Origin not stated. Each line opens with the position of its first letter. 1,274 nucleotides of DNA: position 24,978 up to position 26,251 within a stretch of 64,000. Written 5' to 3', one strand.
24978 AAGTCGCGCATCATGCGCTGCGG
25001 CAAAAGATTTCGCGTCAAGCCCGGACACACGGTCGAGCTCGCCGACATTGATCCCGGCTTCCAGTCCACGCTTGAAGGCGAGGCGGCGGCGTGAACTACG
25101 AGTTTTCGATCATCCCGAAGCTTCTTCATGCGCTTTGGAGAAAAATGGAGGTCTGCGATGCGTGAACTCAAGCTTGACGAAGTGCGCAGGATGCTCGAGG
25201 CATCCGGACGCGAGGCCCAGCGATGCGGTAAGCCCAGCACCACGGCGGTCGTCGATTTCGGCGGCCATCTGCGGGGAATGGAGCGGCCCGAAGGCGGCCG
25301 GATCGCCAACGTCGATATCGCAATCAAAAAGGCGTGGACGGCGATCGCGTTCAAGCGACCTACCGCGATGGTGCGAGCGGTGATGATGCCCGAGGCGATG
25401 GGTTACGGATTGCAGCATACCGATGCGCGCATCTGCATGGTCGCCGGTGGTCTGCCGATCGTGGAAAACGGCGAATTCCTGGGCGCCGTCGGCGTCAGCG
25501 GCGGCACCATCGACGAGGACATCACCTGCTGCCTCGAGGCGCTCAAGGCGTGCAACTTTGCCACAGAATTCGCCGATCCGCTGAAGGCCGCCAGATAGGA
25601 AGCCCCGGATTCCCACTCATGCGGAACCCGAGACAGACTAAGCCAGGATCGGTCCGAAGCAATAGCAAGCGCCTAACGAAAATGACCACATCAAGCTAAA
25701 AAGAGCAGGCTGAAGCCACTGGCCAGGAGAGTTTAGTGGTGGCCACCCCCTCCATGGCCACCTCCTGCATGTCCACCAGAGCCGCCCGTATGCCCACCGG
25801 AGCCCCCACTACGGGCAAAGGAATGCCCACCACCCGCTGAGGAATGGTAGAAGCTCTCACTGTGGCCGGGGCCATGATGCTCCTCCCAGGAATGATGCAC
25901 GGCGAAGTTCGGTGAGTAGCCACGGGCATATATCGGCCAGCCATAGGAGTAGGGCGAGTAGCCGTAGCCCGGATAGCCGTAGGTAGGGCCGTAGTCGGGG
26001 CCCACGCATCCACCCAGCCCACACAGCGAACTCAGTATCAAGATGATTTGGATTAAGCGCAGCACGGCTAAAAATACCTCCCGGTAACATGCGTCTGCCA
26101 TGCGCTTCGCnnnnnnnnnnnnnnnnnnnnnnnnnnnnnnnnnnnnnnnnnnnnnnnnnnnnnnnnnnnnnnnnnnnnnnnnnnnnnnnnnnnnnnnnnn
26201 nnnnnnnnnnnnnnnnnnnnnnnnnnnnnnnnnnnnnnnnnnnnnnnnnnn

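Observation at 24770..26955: ~200-bp direct repeats (peroxidase 3' end + PPK2 5' end) bracket a 1.7-kb GlcG / His-rich lipoprotein / repeat-protein insert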

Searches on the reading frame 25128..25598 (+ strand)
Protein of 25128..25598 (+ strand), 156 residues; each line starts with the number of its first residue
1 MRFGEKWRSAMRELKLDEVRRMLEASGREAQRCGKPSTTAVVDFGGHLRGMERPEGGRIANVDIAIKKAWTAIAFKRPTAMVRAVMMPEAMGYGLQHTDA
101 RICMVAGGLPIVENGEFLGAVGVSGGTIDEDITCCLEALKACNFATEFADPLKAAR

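Call 7: search_protein_families(library=pfam, proteins=[window:25128-25598:+], max_evalue=0.01)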
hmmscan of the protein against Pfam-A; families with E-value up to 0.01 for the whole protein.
window:25128-25598:+ (156 aa): 1 family
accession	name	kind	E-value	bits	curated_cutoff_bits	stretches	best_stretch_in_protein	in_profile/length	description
PF03928.20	HbpS-like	-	4.3e-28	98.3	25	1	14-139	1-127/128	Haem degrading protein HbpS-like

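Call 48: search_protein_families(library=ncbifam, proteins=[window:25158-25598:+], max_evalue=0.01)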
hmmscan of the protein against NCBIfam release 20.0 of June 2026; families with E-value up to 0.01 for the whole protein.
window:25158-25598:+ (146 aa): 1 family
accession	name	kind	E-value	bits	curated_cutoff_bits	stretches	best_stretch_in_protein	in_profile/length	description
NF007275.0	PRK09732.1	equivalog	1.7e-08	34.4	246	1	13-122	16-122/134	hypothetical protein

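Call 54: find_homologous_proteins(query=window:25158-25598:+, max_evalue=1e-20)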
Query window:25158-25598:+ (146 aa): 71 proteins with E <= 1e-20 among 200 candidates.
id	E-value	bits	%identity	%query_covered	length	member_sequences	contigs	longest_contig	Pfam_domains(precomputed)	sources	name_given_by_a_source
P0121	5.1e-90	317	99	100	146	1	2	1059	PF03928.21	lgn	-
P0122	2.7e-89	315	97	100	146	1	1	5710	PF03928.21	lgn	-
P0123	8.7e-88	310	95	100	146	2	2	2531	PF03928.21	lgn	-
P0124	1.3e-87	309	94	100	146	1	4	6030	PF03928.21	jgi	jgi:uncharacterized protein GlcG (DUF336 family)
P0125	2.9e-87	308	94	100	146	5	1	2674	PF03928.21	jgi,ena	-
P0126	2.9e-87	308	93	100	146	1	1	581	PF03928.21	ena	-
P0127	4.2e-87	308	93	100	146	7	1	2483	PF03928.21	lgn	-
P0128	5.3e-87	307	95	100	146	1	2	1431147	PF03928.21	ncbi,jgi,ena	jgi:uncharacterized protein GlcG (DUF336 family)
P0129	6.5e-87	307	94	100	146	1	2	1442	PF03928.21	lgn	-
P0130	2.2e-86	305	92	100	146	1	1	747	PF03928.21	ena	-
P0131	3.1e-86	305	93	100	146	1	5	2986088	PF03928.21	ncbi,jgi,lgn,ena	ncbi:MAG: GlcG/HbpS family heme-binding protein [Candidatus Binataceae bacterium]|jgi:uncharacterize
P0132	1.5e-85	303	92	100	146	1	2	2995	PF03928.21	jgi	jgi:uncharacterized protein GlcG (DUF336 family)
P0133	1.5e-85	303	92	100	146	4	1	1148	PF03928.21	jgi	jgi:uncharacterized protein GlcG (DUF336 family)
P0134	2.1e-85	302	92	100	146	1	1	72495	PF03928.21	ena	-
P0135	2.6e-85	302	90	100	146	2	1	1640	PF03928.21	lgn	-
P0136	1.3e-84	300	91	100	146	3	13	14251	PF03928.21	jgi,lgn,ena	jgi:uncharacterized protein GlcG (DUF336 family)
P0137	1.6e-84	299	92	100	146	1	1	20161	PF03928.21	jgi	jgi:uncharacterized protein GlcG (DUF336 family)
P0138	2.2e-84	299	91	100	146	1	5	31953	PF03928.21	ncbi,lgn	-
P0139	8.1e-84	297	90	100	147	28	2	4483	PF03928.21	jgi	jgi:uncharacterized protein GlcG (DUF336 family)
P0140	1.2e-83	296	90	100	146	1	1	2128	PF03928.21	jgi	jgi:uncharacterized protein GlcG (DUF336 family)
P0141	6.5e-83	294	90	100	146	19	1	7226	PF03928.21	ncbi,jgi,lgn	ncbi:MAG TPA: heme-binding protein [Candidatus Binataceae bacterium]|jgi:uncharacterized protein Glc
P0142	6.6e-83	294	89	100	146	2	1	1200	PF03928.21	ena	-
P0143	6.8e-83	294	89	100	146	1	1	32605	PF03928.21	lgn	-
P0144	1.3e-82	293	90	99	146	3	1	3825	PF03928.21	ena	-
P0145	1.7e-82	293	89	100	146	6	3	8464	PF03928.21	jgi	jgi:uncharacterized protein GlcG (DUF336 family)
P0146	7.3e-82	291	88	100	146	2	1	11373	PF03928.21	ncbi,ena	-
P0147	1.4e-81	290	90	100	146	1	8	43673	PF03928.21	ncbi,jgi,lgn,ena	jgi:uncharacterized protein GlcG (DUF336 family)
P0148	4.3e-80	285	84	100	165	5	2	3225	PF03928.21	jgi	jgi:uncharacterized protein GlcG (DUF336 family)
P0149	2.2e-79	283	85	100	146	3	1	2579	PF03928.21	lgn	-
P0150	6.7e-79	281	84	100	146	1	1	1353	PF03928.21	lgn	-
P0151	2.1e-78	279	86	100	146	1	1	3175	PF03928.21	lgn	-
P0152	2.2e-76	273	83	100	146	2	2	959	PF03928.21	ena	-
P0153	3.9e-76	272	82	99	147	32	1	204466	PF03928.21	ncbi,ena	-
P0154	1.1e-75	271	86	100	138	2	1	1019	PF03928.21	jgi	jgi:uncharacterized protein GlcG (DUF336 family)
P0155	5.2e-75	268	82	99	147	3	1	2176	PF03928.21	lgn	-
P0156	1.4e-73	264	79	99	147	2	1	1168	PF03928.21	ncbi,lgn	-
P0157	5.9e-73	262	78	100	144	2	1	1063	PF03928.21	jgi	jgi:uncharacterized protein GlcG (DUF336 family)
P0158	1.3e-72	261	77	100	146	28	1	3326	PF03928.21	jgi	jgi:uncharacterized protein GlcG (DUF336 family)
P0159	1.5e-72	260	80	98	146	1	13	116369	PF03928.21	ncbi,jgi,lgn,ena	jgi:uncharacterized protein GlcG (DUF336 family)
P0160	4.9e-72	259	77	100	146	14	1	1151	PF03928.21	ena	-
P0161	5.1e-70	252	80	98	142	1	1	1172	PF03928.21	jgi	jgi:uncharacterized protein GlcG (DUF336 family)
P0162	4.1e-69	249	75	100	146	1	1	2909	PF03928.21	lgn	-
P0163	1.7e-63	231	73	98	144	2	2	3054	PF03928.21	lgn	-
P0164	1.1e-61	225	70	97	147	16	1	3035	PF03928.21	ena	-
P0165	1.8e-61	224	69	97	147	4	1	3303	PF03928.21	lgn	-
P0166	5.9e-61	223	71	97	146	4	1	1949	PF03928.21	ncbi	-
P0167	7.9e-61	222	93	75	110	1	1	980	PF03928.21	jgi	jgi:uncharacterized protein GlcG (DUF336 family)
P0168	3.4e-60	220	68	97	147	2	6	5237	PF03928.21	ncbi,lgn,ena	-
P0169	9.3e-60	219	68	97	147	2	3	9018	PF03928.21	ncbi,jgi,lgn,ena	jgi:uncharacterized protein GlcG (DUF336 family)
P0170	3.2e-59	217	90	74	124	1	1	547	PF03928.21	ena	-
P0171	6.8e-57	210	66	100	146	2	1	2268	PF03928.21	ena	-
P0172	4.9e-56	207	67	97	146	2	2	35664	PF03928.21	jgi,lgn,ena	-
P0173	3.1e-54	201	69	84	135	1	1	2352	PF03928.21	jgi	jgi:cob(I)alamin adenosyltransferase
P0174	3.4e-53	198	91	66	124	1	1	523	PF03928.21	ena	-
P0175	1.3e-51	193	84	72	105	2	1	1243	PF03928.21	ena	-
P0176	9.5e-50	186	60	97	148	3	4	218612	PF03928.21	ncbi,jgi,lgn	-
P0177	3.0e-49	185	60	97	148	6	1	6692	PF03928.21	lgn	-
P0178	2.0e-48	182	59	98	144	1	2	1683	PF03928.21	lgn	-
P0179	1.8e-47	179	57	99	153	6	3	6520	PF03928.21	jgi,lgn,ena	-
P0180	2.0e-47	179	59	95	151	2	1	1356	PF03928.21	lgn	-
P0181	3.4e-46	175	58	100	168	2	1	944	PF03928.21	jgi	jgi:uncharacterized protein GlcG (DUF336 family)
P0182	1.6e-45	173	58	97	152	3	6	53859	PF03928.21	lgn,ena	-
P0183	2.3e-45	172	57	100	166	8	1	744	PF03928.21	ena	-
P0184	1.0e-43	167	92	58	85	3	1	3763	PF03928.21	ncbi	ncbi:MAG: GlcG/HbpS family heme-binding protein, partial [Candidatus Binataceae bacterium]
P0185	1.1e-42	164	79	64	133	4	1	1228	PF03928.21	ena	-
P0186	1.3e-42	163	66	78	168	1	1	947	PF03928.21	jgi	-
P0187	4.1e-41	158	78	63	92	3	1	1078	PF03928.21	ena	-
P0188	6.5e-38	148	83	55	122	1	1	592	PF03928.21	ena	-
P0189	4.2e-33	133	58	71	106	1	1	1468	PF03928.21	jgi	-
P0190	5.4e-26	109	42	95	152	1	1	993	PF03928.21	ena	-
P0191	2.2e-25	108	41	95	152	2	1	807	PF03928.21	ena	-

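Call 55: find_encoding_contigs(protein=P0128, flank=10000, max_places=3)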
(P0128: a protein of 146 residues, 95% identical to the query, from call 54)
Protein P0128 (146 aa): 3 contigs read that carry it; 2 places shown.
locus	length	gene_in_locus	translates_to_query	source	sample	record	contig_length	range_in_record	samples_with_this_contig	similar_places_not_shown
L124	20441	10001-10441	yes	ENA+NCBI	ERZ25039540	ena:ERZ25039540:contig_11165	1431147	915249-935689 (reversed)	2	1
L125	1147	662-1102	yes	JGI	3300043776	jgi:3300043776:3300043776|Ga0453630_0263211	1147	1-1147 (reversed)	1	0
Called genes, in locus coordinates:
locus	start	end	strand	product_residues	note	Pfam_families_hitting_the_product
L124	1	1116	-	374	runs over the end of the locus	PF03743:TrbI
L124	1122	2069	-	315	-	PF03524:CagX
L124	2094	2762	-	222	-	PF04335:VirB8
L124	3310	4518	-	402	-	PF13400:Tad, PF00092:VWA, PF13519:VWA_2 (weak)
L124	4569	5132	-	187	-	PF07811:TadE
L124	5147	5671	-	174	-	PF07811:TadE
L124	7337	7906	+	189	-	PF13183:Fer4_8, PF13534:Fer4_17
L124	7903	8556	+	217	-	PF02754:CCG (weak)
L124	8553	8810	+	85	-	-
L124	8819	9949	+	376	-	PF01565:FAD_binding_4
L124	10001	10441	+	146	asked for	PF03928:HbpS-like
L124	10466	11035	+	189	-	PF02627:CMD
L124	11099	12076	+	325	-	PF00753:Lactamase_B (weak), PF12706:Lactamase_B_2 (faint)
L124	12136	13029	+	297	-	PF00581:Rhodanese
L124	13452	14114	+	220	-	PF13180:PDZ_2 (weak)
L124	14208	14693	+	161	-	PF13238:AAA_18 (weak), PF13671:AAA_33, PF01202:SKI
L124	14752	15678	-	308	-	PF00248:Aldo_ket_red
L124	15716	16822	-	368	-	PF03069:FmdA_AmdA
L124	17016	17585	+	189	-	PF02525:Flavodoxin_2, PF03358:FMN_red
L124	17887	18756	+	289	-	PF00149:Metallophos, PF12850:Metallophos_2 (faint)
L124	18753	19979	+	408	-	-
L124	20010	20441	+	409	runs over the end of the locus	PF00232:Glyco_hydro_1, PF00150:Cellulase (faint), PF00232:Glyco_hydro_1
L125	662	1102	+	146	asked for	PF03928:HbpS-like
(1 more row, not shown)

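Call 56: find_encoding_contigs(protein=P0131, flank=10000, max_places=5)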
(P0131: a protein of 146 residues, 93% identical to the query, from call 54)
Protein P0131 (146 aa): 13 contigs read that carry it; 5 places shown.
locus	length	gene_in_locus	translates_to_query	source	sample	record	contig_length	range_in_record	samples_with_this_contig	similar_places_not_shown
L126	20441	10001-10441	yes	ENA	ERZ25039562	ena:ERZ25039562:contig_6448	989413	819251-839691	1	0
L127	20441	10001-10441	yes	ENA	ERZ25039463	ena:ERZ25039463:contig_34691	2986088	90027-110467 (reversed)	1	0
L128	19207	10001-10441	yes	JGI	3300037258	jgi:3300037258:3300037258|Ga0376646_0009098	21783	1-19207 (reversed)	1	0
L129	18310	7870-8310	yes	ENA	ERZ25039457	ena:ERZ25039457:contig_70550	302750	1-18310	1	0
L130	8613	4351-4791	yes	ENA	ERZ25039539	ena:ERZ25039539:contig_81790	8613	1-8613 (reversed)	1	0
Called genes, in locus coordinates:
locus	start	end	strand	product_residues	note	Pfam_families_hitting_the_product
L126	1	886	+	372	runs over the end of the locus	PF13439:Glyco_transf_4, PF13579:Glyco_trans_4_4, PF00534:Glycos_transf_1, PF13692:Glyco_trans_1_4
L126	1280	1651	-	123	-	PF01258:zf-dskA_traR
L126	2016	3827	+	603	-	PF01594:AI-2E_transport, PF02310:B12-binding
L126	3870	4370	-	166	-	PF06146:PsiE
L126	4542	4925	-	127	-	PF07858:LEH, PF07366:SnoaL, PF12680:SnoaL_2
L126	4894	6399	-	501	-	PF01266:DAO (faint), PF12831:FAD_oxidored (faint)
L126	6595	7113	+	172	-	PF13463:HTH_27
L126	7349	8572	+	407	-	PF13187:Fer4_9 (faint), PF13183:Fer4_8, PF13534:Fer4_17 (weak), PF02754:CCG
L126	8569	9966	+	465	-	PF01565:FAD_binding_4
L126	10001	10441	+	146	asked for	PF03928:HbpS-like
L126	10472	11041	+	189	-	PF02627:CMD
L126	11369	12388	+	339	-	PF00296:Bac_luciferase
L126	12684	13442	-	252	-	-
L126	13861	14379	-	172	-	PF00211:Guanylate_cyc (weak)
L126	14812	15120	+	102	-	-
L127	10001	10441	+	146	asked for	PF03928:HbpS-like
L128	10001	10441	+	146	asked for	PF03928:HbpS-like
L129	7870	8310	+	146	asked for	PF03928:HbpS-like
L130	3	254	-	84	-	?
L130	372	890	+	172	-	PF13463:HTH_27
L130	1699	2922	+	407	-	PF13187:Fer4_9 (faint), PF13183:Fer4_8, PF13534:Fer4_17 (weak), PF02754:CCG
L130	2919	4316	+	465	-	PF01565:FAD_binding_4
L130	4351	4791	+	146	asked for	PF03928:HbpS-like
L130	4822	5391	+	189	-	PF02627:CMD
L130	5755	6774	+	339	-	PF00296:Bac_luciferase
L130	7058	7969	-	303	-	-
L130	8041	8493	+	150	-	PF00665:rve (weak), PF13683:rve_3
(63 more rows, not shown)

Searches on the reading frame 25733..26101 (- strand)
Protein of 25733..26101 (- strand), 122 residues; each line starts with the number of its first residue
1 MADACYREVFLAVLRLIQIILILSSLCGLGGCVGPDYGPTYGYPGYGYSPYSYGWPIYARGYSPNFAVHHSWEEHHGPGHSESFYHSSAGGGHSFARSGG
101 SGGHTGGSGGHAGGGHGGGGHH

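Call 7: search_protein_families(library=pfam, proteins=[window:25733-26101:-], max_evalue=0.01)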
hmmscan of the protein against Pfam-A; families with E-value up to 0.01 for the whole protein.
window:25733-26101:- (122 aa): 0 families

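Call 47: search_protein_families(library=pfam, proteins=[window:25733-26101:-], max_evalue=5)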
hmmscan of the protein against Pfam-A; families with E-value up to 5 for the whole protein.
window:25733-26101:- (122 aa): 0 families

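Call 48: search_protein_families(library=ncbifam, proteins=[window:25733-26101:-], max_evalue=0.01)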
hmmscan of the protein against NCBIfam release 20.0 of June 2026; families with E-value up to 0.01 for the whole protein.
window:25733-26101:- (122 aa): 0 families
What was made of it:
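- Checked: The two minus-strand ORFs 25733-26101 and 26111-26611 have no Pfam family (calls 7, 47, 48).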
